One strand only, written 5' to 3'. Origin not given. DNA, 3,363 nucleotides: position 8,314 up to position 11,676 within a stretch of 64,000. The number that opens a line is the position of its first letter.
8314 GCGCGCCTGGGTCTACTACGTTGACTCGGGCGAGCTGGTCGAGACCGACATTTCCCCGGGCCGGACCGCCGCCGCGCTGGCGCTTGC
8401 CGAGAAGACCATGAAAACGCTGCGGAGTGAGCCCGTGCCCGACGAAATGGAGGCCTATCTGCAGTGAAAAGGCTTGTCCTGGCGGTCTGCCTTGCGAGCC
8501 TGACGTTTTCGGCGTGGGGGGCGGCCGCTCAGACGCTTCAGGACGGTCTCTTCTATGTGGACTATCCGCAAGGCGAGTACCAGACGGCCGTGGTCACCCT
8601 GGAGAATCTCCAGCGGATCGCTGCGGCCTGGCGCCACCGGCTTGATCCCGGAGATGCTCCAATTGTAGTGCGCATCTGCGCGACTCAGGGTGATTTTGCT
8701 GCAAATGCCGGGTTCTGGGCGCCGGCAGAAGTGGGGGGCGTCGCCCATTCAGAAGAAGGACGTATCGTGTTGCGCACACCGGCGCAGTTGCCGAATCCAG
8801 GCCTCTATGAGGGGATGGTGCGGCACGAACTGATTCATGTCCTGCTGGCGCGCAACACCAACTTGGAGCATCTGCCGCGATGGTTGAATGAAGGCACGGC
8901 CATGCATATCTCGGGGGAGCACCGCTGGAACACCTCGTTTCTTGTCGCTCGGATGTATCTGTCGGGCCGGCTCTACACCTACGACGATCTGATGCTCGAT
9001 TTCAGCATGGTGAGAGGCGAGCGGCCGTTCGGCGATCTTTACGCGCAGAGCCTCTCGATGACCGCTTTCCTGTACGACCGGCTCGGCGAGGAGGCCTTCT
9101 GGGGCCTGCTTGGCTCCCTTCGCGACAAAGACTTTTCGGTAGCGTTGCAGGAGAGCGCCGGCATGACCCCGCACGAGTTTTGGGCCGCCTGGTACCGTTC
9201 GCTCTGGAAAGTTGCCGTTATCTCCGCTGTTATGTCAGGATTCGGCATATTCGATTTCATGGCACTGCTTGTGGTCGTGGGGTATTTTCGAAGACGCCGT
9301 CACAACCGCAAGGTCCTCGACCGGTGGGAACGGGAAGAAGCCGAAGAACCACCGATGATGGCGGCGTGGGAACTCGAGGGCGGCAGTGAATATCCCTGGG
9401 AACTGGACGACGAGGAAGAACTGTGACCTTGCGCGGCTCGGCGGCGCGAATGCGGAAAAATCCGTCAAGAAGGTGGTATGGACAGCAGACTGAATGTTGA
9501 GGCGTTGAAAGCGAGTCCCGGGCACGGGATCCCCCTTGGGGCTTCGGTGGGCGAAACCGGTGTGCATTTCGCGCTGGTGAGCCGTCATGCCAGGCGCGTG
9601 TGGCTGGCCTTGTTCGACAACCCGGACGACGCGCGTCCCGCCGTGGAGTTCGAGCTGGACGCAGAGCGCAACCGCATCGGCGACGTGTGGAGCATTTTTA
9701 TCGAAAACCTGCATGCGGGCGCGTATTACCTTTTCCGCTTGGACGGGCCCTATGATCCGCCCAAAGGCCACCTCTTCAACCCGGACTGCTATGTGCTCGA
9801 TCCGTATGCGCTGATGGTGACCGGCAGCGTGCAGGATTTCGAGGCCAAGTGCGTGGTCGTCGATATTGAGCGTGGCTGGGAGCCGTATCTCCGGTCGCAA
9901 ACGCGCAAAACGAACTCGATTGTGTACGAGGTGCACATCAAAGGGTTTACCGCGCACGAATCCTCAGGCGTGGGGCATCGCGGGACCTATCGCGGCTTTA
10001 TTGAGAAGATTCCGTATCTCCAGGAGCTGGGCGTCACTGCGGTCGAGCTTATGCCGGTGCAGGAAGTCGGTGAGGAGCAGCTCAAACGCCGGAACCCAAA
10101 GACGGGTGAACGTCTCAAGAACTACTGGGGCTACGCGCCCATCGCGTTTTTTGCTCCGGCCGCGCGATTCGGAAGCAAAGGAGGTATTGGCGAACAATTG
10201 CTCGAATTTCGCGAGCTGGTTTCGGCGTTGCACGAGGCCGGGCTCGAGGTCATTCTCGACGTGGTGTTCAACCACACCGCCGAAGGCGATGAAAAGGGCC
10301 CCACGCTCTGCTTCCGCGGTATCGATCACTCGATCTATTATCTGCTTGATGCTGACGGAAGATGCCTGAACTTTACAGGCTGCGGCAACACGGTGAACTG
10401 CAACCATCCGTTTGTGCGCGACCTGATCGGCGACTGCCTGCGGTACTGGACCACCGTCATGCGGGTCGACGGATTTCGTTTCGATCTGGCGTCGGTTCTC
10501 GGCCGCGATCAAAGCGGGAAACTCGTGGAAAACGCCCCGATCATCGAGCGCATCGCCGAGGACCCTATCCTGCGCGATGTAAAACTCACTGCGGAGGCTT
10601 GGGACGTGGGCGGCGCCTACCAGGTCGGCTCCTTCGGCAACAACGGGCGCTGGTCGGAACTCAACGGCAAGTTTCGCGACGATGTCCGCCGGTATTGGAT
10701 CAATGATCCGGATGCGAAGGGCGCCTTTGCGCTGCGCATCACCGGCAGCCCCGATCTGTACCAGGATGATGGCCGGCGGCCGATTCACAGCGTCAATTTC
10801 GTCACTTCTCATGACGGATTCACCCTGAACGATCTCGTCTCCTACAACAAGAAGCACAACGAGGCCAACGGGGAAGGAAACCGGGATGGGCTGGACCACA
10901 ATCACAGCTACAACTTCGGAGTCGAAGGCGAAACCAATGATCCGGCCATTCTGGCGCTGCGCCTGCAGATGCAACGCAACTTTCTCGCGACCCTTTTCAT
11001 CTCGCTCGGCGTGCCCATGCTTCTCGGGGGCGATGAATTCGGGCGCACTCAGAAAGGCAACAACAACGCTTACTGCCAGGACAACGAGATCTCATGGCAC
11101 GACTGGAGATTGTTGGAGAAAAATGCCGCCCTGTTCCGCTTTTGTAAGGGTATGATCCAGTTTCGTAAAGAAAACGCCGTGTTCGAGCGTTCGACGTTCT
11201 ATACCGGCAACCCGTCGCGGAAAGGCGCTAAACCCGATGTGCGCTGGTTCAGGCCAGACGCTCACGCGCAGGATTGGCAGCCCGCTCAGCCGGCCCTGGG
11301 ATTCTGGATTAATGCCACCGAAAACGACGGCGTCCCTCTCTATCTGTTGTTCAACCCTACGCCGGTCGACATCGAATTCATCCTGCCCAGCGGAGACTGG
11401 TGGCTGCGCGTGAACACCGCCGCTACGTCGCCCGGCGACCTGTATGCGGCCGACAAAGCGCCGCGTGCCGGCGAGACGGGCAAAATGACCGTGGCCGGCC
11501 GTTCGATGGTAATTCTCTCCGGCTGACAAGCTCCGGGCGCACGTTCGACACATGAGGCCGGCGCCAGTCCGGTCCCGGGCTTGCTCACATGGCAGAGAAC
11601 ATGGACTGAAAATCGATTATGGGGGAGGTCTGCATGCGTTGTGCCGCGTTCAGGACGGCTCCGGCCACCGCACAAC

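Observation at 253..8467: Bacterial XPB helicase packed into one operon with an AddAB helicase-nuclease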

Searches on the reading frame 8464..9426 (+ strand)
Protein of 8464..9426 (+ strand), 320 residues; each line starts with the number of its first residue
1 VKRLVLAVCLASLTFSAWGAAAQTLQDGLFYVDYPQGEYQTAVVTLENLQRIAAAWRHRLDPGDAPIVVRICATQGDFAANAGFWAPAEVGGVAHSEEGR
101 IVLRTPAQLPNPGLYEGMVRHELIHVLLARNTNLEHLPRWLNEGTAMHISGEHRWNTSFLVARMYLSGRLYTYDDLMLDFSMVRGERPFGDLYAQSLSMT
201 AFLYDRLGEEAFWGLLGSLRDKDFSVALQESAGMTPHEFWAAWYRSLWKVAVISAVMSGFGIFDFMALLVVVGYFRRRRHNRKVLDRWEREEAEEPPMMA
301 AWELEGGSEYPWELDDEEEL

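Call 10: search_protein_families(library=pfam, proteins=[window:8464-9426:+])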
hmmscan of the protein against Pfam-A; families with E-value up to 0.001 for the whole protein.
window:8464-9426:+ (320 aa): 1 family
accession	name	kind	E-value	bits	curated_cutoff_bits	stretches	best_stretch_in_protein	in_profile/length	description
PF13485.12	Peptidase_MA_2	-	5e-08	33.4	32.4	1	66-222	20-173/201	Peptidase MA superfamily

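Call 11: search_protein_families(library=ncbifam, proteins=[window:8464-9426:+])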
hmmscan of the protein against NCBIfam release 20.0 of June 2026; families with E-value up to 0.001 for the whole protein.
window:8464-9426:+ (320 aa): 1 family
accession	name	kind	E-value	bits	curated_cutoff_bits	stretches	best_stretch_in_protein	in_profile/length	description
NF033876.2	flagella_HExxH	equivalog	1.3e-09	38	205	1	113-238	127-254/384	flagellinolysin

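Call 50: search_protein_families(library=padloc, proteins=[window:8464-9426:+], max_evalue=0.001)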
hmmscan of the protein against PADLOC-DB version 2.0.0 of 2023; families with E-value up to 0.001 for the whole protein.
window:8464-9426:+ (320 aa): 0 families

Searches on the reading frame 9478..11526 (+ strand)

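Call 10: search_protein_families(library=pfam, proteins=[window:9478-11526:+])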
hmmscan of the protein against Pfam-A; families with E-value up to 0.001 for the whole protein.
window:9478-11526:+ (682 aa): 2 families
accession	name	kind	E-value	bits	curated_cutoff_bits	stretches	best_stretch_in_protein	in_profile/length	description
PF00128.31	Alpha-amylase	-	7.2e-17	62.2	22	1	163-269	13-94/446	Alpha amylase, catalytic domain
PF02922.24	CBM_48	-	3.2e-12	47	22.4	1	19-111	1-83/83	Carbohydrate-binding module 48 (Isoamylase N-terminal domain)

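Call 11: search_protein_families(library=ncbifam, proteins=[window:9478-11526:+])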
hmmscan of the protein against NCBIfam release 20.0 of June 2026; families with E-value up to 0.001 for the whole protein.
window:9478-11526:+ (682 aa): 30 families (the best 25 are shown)
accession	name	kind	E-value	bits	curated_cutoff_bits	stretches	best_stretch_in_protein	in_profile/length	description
TIGR02100.1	glgX_debranch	equivalog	5.3e-214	712.2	640.9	2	121-680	129-686/688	glycogen debranching protein GlgX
NF002983.0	PRK03705.1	equivalog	3.1e-172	574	901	1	13-643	5-629/658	glycogen debranching protein GlgX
NF011082.0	PRK14510.1-1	equivalog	8.1e-148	494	2511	1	11-603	5-606/1410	bifunctional glycogen debranching protein GlgX/4-alpha-glucanotransferase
TIGR02104.1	pulA_typeI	equivalog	2.4e-64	217.5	504.5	2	19-463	11-455/605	type I pullulanase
TIGR02103.1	pullul_strch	subfamily_domain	2.3e-38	131.9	697.6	2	217-385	380-540/900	pullulanase-type alpha-1,6-glucosidase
TIGR02102.1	pullulan_Gpos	equivalog_domain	1.9e-33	115.4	1042.25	1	20-337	319-643/1113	pullulanase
TIGR02402.1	trehalose_TreZ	equivalog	1.5e-29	102.7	538.8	1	58-373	22-281/545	malto-oligosyltrehalose trehalohydrolase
NF003811.1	PRK05402.1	equivalog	2.7e-21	75.8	741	1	25-348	27-314/619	1,4-alpha-glucan branching protein GlgB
NF008967.0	PRK12313.1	equivalog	7e-20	70.9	577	1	64-345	70-319/633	1,4-alpha-glucan branching protein GlgB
TIGR01515.1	branching_enzym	equivalog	1.8e-16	59.9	463.95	1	25-347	26-302/607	1,4-alpha-glucan branching enzyme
NF009221.0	PRK12568.1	equivalog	1.9e-15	56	1270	1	27-346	153-434/745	1,4-alpha-glucan branching enzyme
NF008051.0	PRK10785.1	equivalog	7.5e-14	50.8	568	1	243-348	227-347/607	maltodextrin glucosidase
TIGR02403.1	trehalose_treC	equivalog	3.3e-13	49.2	799.05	1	145-195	3-50/544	alpha,alpha-phosphotrehalase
TIGR02456.1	treS_nterm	equivalog_domain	6.5e-12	44.7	678.35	1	146-269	5-103/539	maltose alpha-D-glucosyltransferase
NF041321.1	Alpha-amyl_MalA_Halo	equivalog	4.2e-11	41.9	875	1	145-338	258-427/666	alpha-amylase MalA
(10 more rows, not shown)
